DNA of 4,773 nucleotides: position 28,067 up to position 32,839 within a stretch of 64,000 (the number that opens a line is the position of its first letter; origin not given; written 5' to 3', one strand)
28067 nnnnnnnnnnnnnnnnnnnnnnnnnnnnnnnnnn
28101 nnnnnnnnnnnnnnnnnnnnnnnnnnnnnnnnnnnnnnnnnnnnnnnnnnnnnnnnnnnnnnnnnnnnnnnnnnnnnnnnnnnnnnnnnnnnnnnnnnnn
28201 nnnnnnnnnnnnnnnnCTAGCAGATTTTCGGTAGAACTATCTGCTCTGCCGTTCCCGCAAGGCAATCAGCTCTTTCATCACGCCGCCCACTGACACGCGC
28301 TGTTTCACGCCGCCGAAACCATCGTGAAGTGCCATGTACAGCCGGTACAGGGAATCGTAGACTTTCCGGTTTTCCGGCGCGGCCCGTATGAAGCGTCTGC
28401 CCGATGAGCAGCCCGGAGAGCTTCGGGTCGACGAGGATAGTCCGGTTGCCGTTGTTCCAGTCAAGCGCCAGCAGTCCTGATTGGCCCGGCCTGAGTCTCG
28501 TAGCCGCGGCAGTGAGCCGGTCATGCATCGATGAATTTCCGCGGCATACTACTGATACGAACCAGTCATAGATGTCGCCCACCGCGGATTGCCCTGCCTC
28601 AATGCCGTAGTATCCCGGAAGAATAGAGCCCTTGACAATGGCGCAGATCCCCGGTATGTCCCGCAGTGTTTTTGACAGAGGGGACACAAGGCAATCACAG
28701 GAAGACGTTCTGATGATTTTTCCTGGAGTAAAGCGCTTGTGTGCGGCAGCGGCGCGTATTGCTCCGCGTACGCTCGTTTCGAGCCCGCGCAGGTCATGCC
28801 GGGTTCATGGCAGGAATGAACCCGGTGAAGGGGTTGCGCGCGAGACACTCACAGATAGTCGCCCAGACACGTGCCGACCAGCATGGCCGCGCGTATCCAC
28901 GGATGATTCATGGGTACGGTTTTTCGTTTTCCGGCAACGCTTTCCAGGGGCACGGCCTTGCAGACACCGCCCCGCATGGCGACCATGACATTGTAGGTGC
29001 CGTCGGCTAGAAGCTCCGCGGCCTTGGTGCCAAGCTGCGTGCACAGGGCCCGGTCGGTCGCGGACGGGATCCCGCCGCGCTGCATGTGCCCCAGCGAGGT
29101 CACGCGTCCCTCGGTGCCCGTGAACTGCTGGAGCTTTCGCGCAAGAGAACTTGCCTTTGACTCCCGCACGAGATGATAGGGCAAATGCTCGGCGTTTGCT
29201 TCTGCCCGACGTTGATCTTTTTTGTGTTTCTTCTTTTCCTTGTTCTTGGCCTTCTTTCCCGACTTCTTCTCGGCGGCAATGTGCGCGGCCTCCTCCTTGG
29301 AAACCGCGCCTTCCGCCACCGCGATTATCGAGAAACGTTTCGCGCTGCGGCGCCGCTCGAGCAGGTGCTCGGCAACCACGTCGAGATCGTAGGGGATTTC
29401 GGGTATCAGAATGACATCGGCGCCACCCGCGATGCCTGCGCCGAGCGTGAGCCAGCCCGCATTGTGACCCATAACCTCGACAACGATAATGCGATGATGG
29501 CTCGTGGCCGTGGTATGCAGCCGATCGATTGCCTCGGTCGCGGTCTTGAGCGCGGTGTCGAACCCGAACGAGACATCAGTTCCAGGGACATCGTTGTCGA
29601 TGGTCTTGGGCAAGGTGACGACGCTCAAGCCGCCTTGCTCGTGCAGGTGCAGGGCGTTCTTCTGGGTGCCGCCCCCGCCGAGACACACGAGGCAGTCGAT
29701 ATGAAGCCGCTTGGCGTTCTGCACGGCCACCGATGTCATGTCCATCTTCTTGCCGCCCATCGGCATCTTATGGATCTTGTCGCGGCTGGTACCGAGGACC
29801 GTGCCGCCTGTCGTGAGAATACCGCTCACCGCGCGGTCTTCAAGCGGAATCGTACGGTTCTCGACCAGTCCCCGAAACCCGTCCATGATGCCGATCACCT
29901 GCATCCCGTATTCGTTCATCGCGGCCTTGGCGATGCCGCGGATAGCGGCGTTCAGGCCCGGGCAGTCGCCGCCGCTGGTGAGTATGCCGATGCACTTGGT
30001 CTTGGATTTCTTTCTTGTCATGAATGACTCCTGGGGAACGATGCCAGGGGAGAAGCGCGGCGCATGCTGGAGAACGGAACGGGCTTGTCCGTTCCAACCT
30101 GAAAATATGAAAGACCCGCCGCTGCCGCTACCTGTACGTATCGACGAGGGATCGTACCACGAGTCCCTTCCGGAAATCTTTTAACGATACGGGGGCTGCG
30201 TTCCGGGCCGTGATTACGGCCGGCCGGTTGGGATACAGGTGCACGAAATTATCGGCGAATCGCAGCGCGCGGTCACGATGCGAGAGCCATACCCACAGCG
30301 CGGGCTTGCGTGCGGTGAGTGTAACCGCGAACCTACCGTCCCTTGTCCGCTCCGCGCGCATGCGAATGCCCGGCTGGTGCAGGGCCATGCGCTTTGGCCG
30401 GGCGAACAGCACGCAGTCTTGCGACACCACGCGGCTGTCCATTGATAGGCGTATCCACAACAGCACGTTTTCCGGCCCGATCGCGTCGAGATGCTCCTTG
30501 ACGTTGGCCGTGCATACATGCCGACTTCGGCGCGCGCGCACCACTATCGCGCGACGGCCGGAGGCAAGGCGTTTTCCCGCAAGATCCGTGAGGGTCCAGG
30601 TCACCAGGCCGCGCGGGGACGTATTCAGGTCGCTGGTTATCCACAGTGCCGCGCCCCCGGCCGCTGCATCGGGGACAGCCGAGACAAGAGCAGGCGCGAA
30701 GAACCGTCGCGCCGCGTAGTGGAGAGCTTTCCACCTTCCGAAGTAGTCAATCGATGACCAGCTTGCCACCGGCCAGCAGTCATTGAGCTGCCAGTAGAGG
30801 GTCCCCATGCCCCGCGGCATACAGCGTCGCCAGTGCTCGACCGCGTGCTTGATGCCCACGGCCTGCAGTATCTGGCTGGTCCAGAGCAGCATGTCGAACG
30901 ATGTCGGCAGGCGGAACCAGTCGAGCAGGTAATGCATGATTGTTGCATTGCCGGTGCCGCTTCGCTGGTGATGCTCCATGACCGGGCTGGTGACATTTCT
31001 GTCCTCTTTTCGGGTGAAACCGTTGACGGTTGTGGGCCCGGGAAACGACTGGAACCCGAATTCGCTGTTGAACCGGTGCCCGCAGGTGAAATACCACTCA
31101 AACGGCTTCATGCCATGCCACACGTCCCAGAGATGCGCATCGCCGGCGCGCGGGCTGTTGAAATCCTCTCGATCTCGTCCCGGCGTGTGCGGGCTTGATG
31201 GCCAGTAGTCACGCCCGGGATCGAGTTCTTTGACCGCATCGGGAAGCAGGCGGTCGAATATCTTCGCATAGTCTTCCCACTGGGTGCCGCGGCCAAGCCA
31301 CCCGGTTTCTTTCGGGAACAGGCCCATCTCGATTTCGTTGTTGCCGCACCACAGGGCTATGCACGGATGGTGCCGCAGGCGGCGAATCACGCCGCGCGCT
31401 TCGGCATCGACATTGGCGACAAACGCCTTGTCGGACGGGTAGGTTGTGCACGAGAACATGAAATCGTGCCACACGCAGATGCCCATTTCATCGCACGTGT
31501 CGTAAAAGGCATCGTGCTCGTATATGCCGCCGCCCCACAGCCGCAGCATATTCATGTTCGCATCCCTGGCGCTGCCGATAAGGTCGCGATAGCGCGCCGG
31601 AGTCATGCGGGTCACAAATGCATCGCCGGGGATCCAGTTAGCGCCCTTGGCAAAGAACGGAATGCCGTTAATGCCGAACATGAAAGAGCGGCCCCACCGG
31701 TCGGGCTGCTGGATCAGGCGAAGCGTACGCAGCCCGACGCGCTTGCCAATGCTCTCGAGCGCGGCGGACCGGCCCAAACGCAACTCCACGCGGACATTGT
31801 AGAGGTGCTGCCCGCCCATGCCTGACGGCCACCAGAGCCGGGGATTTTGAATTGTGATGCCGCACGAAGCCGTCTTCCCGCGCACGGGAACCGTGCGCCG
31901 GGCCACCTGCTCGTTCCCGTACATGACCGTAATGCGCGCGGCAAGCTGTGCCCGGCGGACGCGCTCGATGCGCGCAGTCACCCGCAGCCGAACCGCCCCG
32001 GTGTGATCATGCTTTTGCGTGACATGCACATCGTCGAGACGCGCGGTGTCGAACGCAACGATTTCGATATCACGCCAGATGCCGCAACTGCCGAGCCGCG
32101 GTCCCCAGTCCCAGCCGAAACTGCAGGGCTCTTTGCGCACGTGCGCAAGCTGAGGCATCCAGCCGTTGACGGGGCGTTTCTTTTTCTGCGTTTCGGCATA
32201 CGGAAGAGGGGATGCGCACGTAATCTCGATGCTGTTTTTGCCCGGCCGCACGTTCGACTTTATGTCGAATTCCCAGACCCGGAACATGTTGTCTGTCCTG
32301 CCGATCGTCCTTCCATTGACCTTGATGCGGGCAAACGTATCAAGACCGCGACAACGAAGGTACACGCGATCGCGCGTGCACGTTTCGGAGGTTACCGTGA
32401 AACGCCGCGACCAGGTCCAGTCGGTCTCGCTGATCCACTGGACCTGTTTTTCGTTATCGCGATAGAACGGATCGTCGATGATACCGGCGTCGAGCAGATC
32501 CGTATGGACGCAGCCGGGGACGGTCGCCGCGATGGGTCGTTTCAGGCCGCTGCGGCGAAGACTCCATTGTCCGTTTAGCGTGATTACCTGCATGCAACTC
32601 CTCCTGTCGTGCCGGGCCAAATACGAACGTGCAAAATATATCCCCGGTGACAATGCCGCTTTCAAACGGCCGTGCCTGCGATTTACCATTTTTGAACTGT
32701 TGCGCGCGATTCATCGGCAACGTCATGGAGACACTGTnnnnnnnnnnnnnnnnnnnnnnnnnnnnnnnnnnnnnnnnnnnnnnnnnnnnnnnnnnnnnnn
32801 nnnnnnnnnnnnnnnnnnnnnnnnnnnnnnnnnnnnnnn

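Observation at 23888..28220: Tandem triplication of an unrecognised outer-membrane beta-barrel-like family next to a T9SS-tagged GH30-like gene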

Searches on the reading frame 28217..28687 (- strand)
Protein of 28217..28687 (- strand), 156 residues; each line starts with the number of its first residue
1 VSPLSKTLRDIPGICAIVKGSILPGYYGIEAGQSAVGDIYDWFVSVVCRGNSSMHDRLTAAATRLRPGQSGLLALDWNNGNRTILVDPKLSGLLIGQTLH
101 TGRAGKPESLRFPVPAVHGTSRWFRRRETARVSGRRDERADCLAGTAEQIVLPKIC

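Call 54: search_protein_families(library=pfam, proteins=[window:28217-28687:-], max_evalue=0.001)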
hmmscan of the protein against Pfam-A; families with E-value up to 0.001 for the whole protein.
window:28217-28687:- (156 aa): 1 family
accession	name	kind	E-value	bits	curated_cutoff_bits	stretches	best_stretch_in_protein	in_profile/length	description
PF02782.22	FGGY_C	-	7.8e-09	36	27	1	6-104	17-121/198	FGGY family of carbohydrate kinases, C-terminal domain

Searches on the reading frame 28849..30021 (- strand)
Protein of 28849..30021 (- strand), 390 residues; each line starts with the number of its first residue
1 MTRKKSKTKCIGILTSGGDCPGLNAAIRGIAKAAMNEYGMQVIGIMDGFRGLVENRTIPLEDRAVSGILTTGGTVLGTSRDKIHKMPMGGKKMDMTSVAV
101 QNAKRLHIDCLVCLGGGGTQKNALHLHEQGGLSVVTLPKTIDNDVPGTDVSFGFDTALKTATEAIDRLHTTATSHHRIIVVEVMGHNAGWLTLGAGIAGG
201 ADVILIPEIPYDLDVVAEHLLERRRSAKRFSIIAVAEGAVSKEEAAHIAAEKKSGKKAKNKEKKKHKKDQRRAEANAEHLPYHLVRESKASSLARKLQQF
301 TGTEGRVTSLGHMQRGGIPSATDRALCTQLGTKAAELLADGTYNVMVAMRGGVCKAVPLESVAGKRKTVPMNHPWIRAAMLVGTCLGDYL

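Call 54: search_protein_families(library=pfam, proteins=[window:28849-30021:-], max_evalue=0.001)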
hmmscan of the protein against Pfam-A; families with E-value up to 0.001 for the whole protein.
window:28849-30021:- (390 aa): 1 family
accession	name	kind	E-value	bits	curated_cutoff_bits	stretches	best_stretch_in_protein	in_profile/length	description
PF00365.25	PFK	-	2.2e-100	336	30.9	1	11-338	2-277/277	Phosphofructokinase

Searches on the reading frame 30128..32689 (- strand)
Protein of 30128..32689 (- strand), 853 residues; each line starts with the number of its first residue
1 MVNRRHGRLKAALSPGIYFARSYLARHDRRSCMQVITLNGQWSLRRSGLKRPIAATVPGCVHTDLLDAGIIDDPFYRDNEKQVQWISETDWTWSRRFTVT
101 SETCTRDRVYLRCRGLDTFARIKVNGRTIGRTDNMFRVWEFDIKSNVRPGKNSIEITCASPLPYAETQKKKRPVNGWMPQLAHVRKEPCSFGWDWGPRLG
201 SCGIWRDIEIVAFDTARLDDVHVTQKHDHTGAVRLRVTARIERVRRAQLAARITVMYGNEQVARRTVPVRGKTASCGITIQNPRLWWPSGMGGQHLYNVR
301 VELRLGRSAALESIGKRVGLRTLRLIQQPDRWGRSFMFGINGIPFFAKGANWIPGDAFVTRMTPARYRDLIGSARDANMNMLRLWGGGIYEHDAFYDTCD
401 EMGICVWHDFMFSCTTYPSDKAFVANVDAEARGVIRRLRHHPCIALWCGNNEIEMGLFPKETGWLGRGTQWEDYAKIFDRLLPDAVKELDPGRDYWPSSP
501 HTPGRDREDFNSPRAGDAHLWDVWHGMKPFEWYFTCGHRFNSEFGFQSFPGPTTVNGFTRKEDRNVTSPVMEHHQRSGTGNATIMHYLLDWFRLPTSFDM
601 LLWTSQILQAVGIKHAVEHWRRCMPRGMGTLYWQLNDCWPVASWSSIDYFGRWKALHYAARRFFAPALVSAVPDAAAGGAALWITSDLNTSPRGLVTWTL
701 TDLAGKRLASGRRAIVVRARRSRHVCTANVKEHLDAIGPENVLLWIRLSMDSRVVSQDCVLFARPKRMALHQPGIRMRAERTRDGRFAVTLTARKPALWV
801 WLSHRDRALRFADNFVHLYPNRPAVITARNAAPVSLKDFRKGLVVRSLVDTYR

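Call 54: search_protein_families(library=pfam, proteins=[window:30128-32689:-], max_evalue=0.001)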
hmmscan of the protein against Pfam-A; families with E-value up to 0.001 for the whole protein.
window:30128-32689:- (853 aa): 5 families
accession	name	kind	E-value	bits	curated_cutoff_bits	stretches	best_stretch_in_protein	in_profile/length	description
PF22666.2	Glyco_hydro_2_N2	-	3.4e-57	193.6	27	1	42-206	1-167/167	Glycosyl hydrolase 2 galactose-binding domain-like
PF17753.7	Ig_mannosidase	-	5e-17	61.8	22.6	1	770-851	1-81/81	Ig-fold domain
PF17786.7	Mannosidase_ig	-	2.4e-13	50.9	23.4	1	681-766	4-90/91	Mannosidase Ig/CBM-like domain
PF00703.27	Glyco_hydro_2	-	3.1e-10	41.2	23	1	217-321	2-109/109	Glycosyl hydrolases family 2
PF02837.24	Glyco_hydro_2_N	-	0.0001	22.7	28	1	92-157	68-132/169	Glycosyl hydrolases family 2, sugar binding domain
